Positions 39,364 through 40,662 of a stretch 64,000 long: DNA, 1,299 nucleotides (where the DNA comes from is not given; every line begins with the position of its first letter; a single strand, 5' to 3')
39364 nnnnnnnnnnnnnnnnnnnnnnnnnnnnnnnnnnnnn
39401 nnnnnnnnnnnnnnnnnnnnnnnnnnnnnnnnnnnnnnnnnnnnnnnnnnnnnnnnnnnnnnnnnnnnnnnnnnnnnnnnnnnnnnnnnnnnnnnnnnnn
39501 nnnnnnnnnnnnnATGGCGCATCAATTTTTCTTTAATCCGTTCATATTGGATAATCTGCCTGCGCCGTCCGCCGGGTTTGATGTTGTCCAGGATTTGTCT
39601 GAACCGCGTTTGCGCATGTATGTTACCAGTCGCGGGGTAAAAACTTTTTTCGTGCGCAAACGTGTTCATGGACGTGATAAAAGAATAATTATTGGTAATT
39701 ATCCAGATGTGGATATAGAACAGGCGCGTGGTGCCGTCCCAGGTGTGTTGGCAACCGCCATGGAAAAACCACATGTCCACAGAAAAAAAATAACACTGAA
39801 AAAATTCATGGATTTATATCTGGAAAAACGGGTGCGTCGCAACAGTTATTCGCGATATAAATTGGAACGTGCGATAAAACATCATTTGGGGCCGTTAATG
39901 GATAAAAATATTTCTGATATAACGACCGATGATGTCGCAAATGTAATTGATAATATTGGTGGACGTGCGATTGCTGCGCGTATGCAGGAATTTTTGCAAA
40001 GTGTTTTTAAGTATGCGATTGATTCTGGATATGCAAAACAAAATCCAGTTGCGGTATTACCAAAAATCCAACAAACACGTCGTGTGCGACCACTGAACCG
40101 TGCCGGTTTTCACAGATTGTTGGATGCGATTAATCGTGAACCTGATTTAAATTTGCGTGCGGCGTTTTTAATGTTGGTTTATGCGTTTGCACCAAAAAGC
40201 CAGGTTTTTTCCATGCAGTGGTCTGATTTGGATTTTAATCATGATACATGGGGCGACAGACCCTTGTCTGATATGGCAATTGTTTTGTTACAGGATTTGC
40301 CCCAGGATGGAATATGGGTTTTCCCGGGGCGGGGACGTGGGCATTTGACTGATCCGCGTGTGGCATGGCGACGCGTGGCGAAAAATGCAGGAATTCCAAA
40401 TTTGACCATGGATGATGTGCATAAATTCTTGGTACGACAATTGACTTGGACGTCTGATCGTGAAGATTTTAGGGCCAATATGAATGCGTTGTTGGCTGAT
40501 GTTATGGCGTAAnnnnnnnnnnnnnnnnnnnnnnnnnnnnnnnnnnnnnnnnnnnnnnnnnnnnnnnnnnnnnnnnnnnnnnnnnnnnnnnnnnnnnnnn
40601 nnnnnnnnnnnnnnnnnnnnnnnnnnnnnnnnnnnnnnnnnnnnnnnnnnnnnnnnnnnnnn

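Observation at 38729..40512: Degenerate integrase with two upstream Cys-rich small paralogs: relic of an integrative element between lepA and acpP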

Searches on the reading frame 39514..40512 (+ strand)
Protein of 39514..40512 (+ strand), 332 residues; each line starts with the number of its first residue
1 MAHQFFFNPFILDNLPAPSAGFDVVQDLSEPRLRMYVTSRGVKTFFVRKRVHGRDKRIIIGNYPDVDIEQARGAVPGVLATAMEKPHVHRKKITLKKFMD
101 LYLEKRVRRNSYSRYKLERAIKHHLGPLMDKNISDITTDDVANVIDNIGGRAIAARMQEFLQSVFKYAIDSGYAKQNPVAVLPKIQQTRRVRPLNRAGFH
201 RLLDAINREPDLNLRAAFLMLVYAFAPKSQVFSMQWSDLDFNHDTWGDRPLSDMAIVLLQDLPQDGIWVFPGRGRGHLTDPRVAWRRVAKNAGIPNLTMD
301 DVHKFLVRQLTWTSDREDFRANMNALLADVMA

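Call 4: search_protein_families(library=pfam, proteins=[window:39514-40512:+], max_evalue=1)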
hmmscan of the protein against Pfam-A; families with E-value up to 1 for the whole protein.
window:39514-40512:+ (332 aa): 5 families
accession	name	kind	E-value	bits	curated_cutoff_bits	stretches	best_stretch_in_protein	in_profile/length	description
PF22022.2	Phage_int_M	-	2.2e-09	37.9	27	1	104-182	10-93/96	Phage integrase central domain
PF13356.12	Arm-DNA-bind_3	-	1.3e-06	28.9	27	1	32-75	22-63/83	Arm DNA-binding domain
PF14659.12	Phage_int_SAM_3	-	7.3e-05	23.3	22.6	1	94-146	1-55/58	Phage integrase, N-terminal SAM-like domain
PF09171.15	AGOG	-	0.12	12.1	26.1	1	281-303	204-226/248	N-glycosylase/DNA lyase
PF13102.12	Phage_int_SAM_5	-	0.15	12.9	22.3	1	95-179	2-93/98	Phage integrase SAM-like domain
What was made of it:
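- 39514..40512 (+): intL: a 332-aa catalytically dead, C-terminally trimmed derivative of a P4-type tyrosine integrase. Approximate domains: arm-type DNA-binding domain 1-85, core-binding/SAM-like domain 90-185, degenerate catalytic-fold domain 195-332. Pfam finds the N-terminal and central domains only (call 4).
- On P4-like integrases: PF13356 scores 28.9 bits and PF22022 scores 37.9 bits, both above the 27-bit cut-off (call 4).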

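Call 5: search_protein_families(library=ncbifam, proteins=[window:39514-40512:+], max_evalue=1)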
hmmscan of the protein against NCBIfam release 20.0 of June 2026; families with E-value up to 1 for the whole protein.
window:39514-40512:+ (332 aa): 2 families
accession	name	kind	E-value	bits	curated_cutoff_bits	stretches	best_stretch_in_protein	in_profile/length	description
NF001399.0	PRK00283.1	subfamily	4.5e-06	26.1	279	1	92-226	6-147/300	tyrosine recombinase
TIGR02225.1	recomb_XerD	equivalog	0.00023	20.6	329.6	1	101-243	7-155/290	site-specific tyrosine recombinase XerD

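Call 8: find_homologous_proteins(query=window:39514-40512:+)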
Query window:39514-40512:+ (332 aa): 1071 proteins with E <= 0.001 among 4197 candidates; the best 120 are listed.
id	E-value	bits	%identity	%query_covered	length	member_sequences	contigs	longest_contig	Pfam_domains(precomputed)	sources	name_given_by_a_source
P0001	1.8e-221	752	99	100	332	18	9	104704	PF22022.3,PF13356.13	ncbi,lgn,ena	-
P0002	2.4e-183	627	84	100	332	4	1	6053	PF14659.13,PF22022.3,PF13356.13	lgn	-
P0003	6.6e-183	625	82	100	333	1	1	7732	PF22022.3,PF13356.13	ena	-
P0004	2.8e-182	623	82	100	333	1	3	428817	PF22022.3,PF13356.13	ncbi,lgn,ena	-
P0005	3.1e-182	623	80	100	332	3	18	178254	PF22022.3,PF13356.13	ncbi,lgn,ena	-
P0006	3.2e-182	623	82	100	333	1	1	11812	PF22022.3,PF13356.13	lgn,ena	-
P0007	3.8e-182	623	82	100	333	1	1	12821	PF22022.3,PF13356.13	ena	-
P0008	4.0e-182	623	82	100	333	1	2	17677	PF22022.3,PF13356.13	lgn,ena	-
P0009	4.0e-182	623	82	100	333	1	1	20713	PF22022.3,PF13356.13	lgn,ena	-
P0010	5.6e-182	622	82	100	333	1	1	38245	PF22022.3,PF13356.13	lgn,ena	-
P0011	7.1e-182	622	82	100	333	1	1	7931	PF22022.3,PF13356.13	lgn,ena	-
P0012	7.9e-182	622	81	100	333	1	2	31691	PF22022.3,PF13356.13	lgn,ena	-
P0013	8.8e-182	621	82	100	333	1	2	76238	PF22022.3,PF13356.13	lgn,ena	-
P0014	9.4e-182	621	80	100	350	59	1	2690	PF22022.3,PF13356.13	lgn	-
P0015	1.0e-181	621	81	100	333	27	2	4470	PF14659.13,PF22022.3,PF13356.13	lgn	-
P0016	1.2e-181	621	82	100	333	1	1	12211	PF22022.3,PF13356.13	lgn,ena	-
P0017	1.5e-181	621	82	100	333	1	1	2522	PF22022.3,PF13356.13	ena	-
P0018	1.6e-181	621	82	100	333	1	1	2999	PF22022.3,PF13356.13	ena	-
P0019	1.7e-181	620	82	100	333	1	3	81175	PF22022.3,PF13356.13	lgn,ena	-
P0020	3.4e-181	620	81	100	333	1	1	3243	PF22022.3,PF13356.13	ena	-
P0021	4.4e-181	619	81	100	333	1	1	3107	PF22022.3,PF13356.13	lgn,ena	-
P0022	5.1e-181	619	81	100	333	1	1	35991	PF22022.3,PF13356.13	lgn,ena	-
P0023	5.6e-181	619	82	100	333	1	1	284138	PF22022.3,PF13356.13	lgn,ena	-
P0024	6.9e-181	618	81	100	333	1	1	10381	PF22022.3,PF13356.13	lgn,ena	-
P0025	8.2e-181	618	81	100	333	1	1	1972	PF22022.3,PF13356.13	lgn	-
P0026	9.0e-181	618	81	100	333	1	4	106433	PF22022.3,PF13356.13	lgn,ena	-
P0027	1.2e-180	618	81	100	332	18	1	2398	PF22022.3,PF13356.13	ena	-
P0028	2.1e-180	617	81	100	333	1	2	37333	PF22022.3,PF13356.13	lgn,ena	-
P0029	2.1e-180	617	81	100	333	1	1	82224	PF22022.3,PF13356.13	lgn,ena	-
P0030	2.3e-180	617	82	100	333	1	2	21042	PF22022.3,PF13356.13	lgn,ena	-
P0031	2.9e-180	616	80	100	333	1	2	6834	PF22022.3,PF13356.13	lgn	-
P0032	4.0e-180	616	81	100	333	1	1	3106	PF22022.3,PF13356.13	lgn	-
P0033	4.3e-180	616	81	100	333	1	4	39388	PF22022.3,PF13356.13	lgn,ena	-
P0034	5.6e-180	616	83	100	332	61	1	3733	PF14659.13,PF22022.3,PF13356.13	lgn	-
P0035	6.3e-180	615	80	100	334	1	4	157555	PF22022.3,PF13356.13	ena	-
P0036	8.3e-180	615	80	100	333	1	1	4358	PF22022.3,PF13356.13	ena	-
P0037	8.3e-180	615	81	100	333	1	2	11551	PF22022.3,PF13356.13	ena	-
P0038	8.6e-180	615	81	100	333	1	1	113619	PF22022.3,PF13356.13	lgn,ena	-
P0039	9.3e-180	615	81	100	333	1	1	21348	PF22022.3,PF13356.13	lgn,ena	-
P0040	1.1e-179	614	81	100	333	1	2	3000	PF22022.3,PF13356.13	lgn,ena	-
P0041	1.2e-179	614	80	100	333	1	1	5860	PF14659.13,PF22022.3,PF13356.13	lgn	-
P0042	1.3e-179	614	81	100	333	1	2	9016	PF22022.3,PF13356.13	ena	-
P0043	1.3e-179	614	81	100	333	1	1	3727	PF22022.3,PF13356.13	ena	-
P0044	1.4e-179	614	80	100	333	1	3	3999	PF22022.3,PF13356.13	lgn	-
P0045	1.5e-179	614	81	100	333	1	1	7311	PF22022.3,PF13356.13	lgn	-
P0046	1.6e-179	614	80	100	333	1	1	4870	PF22022.3,PF13356.13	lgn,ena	-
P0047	1.6e-179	614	80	100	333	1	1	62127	PF22022.3,PF13356.13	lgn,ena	-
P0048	2.4e-179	613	80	100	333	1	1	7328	PF22022.3,PF13356.13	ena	-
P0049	2.4e-179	613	80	100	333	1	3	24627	PF22022.3,PF13356.13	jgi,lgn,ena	jgi:integrase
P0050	4.4e-179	613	80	100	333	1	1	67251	PF22022.3,PF13356.13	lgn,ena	-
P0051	5.0e-179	612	81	100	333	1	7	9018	PF22022.3,PF13356.13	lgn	-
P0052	5.4e-179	612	81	100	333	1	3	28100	PF22022.3,PF13356.13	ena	-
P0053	5.8e-179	612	81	100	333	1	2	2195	PF22022.3,PF13356.13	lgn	-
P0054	7.3e-179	612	82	100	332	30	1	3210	PF22022.3,PF13356.13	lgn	-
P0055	8.0e-179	612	80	100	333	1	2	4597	PF22022.3,PF13356.13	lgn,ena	-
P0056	1.0e-178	611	80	100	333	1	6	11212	PF22022.3,PF13356.13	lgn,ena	-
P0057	1.4e-178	611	80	100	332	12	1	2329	PF22022.3,PF13356.13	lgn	-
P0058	1.6e-178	611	80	100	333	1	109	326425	PF22022.3,PF13356.13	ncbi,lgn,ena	-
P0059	1.6e-178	611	80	100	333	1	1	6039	PF22022.3,PF13356.13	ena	-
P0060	2.1e-178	610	80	100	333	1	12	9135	PF22022.3,PF13356.13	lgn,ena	-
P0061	2.3e-178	610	80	100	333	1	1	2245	PF22022.3,PF13356.13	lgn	-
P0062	2.9e-178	610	80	100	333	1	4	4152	PF22022.3,PF13356.13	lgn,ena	-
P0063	4.8e-178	609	80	100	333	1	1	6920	PF22022.3,PF13356.13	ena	-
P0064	8.8e-178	608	80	100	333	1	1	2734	PF22022.3,PF13356.13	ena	-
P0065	9.4e-178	608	80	100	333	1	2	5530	PF22022.3,PF13356.13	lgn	-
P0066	1.3e-177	608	80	100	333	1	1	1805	PF22022.3,PF13356.13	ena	-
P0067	2.1e-177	607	80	100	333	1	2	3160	PF22022.3,PF13356.13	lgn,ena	-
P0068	2.5e-177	607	81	100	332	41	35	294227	PF22022.3,PF13356.13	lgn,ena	-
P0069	2.9e-177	607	80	100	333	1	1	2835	PF22022.3,PF13356.13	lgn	-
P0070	5.2e-177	606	80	100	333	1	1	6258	PF22022.3,PF13356.13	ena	-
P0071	5.5e-176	602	79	100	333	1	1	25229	PF22022.3,PF13356.13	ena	-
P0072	6.8e-176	602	78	100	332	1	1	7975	PF13356.13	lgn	-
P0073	7.9e-176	602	79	100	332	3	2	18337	PF22022.3,PF13356.13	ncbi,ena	-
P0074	8.9e-176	602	79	100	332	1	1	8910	PF13356.13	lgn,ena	-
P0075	1.2e-175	601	79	100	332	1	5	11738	PF13356.13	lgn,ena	-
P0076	1.2e-175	601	78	100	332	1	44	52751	PF13356.13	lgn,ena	-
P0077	1.3e-175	601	78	100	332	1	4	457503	PF22022.3,PF13356.13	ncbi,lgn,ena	-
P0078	1.5e-175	601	80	100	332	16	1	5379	PF22022.3,PF13356.13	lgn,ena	-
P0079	1.7e-175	601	79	100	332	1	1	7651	PF13356.13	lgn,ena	-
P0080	1.7e-175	601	78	100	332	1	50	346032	PF13356.13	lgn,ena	-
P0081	2.4e-175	600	78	100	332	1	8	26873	PF13356.13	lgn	-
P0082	2.4e-175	600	78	100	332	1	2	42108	PF13356.13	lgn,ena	-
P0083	3.6e-175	600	78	100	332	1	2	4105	PF13356.13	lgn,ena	-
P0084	5.2e-175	599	80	100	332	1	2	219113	PF22022.3,PF13356.13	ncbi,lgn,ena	-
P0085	8.3e-175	599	78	100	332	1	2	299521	PF13356.13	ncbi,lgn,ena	-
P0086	8.4e-175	599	78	100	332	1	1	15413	PF13356.13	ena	-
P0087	1.5e-174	598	78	100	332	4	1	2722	PF13356.13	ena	-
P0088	2.2e-174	597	78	100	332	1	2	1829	PF13356.13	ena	-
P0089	2.2e-174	597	79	100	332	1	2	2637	PF14659.13,PF22022.3,PF13356.13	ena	-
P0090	9.8e-174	595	78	100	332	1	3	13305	PF22022.3,PF13356.13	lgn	-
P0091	4.6e-173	593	79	100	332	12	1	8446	PF22022.3,PF13356.13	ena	-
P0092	2.3e-172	590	78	100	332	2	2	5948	PF22022.3,PF13356.13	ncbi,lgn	-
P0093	9.0e-172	589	77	100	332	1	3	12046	PF22022.3,PF13356.13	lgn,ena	-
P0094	2.2e-171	587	77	100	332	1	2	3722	PF22022.3,PF13356.13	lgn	-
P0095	1.0e-170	585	78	100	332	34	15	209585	PF22022.3,PF13356.13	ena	-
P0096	2.0e-170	584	77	100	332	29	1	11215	PF22022.3,PF13356.13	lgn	-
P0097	4.3e-170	583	76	99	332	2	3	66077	PF22022.3,PF13356.13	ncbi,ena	-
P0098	4.3e-170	583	77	100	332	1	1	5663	PF22022.3,PF13356.13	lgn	-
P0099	2.1e-169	581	77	100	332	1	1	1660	PF22022.3,PF13356.13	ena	-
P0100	2.8e-169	580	77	100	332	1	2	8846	PF22022.3,PF13356.13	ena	-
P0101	5.6e-169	579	77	100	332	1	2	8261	PF22022.3,PF13356.13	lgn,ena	-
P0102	6.3e-169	579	77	100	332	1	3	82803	PF22022.3,PF13356.13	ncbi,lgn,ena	-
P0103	6.8e-169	579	77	100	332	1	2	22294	PF22022.3,PF13356.13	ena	-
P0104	6.9e-169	579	77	100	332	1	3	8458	PF22022.3,PF13356.13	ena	-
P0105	6.9e-169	579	76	100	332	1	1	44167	PF22022.3,PF13356.13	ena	-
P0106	7.7e-169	579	77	100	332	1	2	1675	PF22022.3,PF13356.13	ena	-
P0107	7.7e-169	579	77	100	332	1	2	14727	PF22022.3,PF13356.13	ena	-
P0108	1.2e-168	578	76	100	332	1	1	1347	PF22022.3,PF13356.13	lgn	-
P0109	1.8e-168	578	77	100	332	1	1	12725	PF22022.3,PF13356.13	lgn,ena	-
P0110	1.8e-168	578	76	100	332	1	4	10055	PF22022.3,PF13356.13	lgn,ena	-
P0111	2.0e-168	578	77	100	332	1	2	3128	PF22022.3,PF13356.13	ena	-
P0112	2.1e-168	578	77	100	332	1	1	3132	PF22022.3,PF13356.13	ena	-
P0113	2.2e-168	577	77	100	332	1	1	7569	PF22022.3,PF13356.13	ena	-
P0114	2.7e-168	577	76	100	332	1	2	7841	PF22022.3,PF13356.13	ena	-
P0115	2.9e-168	577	76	100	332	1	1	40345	PF22022.3,PF13356.13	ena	-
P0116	3.4e-168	577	76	100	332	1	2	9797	PF22022.3,PF13356.13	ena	-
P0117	4.8e-168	576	76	100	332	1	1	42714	PF22022.3,PF13356.13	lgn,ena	-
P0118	5.0e-168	576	76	100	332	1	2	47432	PF22022.3,PF13356.13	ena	-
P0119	5.8e-168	576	76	100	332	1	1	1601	PF22022.3,PF13356.13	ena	-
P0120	5.8e-168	576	76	100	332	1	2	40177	PF22022.3,PF13356.13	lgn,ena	-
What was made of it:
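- Hundreds of independent assemblies give a 332-333 aa product (call 8).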

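Call 9: find_encoding_contigs(protein=P0004, flank=6000, max_places=3)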
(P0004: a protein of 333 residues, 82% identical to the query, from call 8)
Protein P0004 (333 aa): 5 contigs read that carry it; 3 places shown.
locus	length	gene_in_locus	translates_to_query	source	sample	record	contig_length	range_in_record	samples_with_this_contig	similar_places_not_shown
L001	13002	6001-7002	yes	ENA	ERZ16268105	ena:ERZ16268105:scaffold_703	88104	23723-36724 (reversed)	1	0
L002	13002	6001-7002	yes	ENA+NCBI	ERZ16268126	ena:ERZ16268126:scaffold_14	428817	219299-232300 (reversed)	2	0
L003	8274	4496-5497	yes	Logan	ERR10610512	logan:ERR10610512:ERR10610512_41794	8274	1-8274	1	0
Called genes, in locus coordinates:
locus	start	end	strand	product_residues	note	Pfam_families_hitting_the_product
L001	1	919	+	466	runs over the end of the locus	-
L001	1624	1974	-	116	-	PF02033:RBFA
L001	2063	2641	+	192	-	PF09335:VTT_dom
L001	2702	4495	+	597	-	PF00009:GTP_EFTU, PF03144:GTP_EFTU_D2, PF00679:EFG_C, PF06421:LepA_C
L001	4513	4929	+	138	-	-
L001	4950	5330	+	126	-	-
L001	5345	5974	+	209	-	PF00550:PP-binding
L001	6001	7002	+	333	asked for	PF13356:Arm-DNA-bind_3 (weak), PF22022:Phage_int_M (weak)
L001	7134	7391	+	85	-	PF14573:PP-binding_2 (weak), PF00550:PP-binding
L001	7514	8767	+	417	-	PF00109:ketoacyl-synt, PF00108:Thiolase_N (faint), PF02801:Ketoacyl-synt_C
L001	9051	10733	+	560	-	PF00501:AMP-binding, PF13193:AMP-binding_C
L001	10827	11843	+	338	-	PF02618:YceG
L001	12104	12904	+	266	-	-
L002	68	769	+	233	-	-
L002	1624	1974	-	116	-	PF02033:RBFA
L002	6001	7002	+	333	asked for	PF13356:Arm-DNA-bind_3 (weak), PF22022:Phage_int_M (weak)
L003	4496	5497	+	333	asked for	PF13356:Arm-DNA-bind_3 (weak), PF22022:Phage_int_M (weak)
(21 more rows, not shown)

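Call 10: find_encoding_contigs(protein=P0097, flank=6000, max_places=3)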
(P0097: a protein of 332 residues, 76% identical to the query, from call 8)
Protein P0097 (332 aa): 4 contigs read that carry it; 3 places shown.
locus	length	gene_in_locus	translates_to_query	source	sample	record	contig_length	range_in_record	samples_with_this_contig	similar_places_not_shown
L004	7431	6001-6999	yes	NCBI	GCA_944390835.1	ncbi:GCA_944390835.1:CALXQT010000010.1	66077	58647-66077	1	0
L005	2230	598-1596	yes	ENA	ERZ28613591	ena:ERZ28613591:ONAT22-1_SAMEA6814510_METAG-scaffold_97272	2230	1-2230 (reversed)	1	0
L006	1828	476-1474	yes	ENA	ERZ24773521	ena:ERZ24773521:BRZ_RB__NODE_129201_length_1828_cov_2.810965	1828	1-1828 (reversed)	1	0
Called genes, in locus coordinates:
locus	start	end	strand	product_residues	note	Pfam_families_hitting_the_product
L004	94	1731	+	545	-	PF19813:DUF6296 (faint)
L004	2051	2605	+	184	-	PF14360:PAP2_C (faint), PF14378:PAP2_3 (weak), PF01569:PAP2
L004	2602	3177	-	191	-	PF09335:VTT_dom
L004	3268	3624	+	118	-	PF02033:RBFA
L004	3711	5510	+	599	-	PF00009:GTP_EFTU, PF03144:GTP_EFTU_D2, PF00679:EFG_C, PF06421:LepA_C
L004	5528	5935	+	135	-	-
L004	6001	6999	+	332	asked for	PF13356:Arm-DNA-bind_3 (weak), PF22022:Phage_int_M (weak)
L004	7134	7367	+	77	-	PF00550:PP-binding, PF14573:PP-binding_2 (weak)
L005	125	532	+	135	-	-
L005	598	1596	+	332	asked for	PF13356:Arm-DNA-bind_3 (weak), PF22022:Phage_int_M (weak)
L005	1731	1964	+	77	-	PF00550:PP-binding, PF14573:PP-binding_2 (weak)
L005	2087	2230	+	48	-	?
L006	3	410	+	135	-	?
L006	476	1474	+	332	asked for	PF13356:Arm-DNA-bind_3 (weak), PF22022:Phage_int_M (weak)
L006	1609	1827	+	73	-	?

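Call 14: search_solved_structures(query=window:39514-40512:+, max_evalue=1, show_alignments=3)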
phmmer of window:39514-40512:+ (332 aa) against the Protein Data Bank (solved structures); distinct sequences matched with E-value up to 1: 11.
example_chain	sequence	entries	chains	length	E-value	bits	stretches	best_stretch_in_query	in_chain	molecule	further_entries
5j0n_E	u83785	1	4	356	0.00069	22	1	53-239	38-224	Integrase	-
1z1g_A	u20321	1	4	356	0.00069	22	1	53-239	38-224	Integrase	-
1z1b_A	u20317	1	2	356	0.00074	21.9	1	53-239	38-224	Integrase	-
2kj5_A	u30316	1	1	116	0.0032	19.8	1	94-181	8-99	Phage integrase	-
1p7d_A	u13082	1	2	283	0.0094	18.2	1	121-239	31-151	Integrase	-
1z19_A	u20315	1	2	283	0.01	18.1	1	121-239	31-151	Integrase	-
3jtz_A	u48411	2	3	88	0.023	17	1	33-79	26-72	Integrase | CP4-like integrase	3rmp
2kkv_A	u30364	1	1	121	0.05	15.9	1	117-192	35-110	Integrase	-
2oxo_A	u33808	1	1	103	0.27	13.5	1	107-182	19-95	Integrase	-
2kob_A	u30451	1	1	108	0.38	13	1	112-181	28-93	Uncharacterized protein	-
2kj9_A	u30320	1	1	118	0.47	12.6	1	110-182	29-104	Integrase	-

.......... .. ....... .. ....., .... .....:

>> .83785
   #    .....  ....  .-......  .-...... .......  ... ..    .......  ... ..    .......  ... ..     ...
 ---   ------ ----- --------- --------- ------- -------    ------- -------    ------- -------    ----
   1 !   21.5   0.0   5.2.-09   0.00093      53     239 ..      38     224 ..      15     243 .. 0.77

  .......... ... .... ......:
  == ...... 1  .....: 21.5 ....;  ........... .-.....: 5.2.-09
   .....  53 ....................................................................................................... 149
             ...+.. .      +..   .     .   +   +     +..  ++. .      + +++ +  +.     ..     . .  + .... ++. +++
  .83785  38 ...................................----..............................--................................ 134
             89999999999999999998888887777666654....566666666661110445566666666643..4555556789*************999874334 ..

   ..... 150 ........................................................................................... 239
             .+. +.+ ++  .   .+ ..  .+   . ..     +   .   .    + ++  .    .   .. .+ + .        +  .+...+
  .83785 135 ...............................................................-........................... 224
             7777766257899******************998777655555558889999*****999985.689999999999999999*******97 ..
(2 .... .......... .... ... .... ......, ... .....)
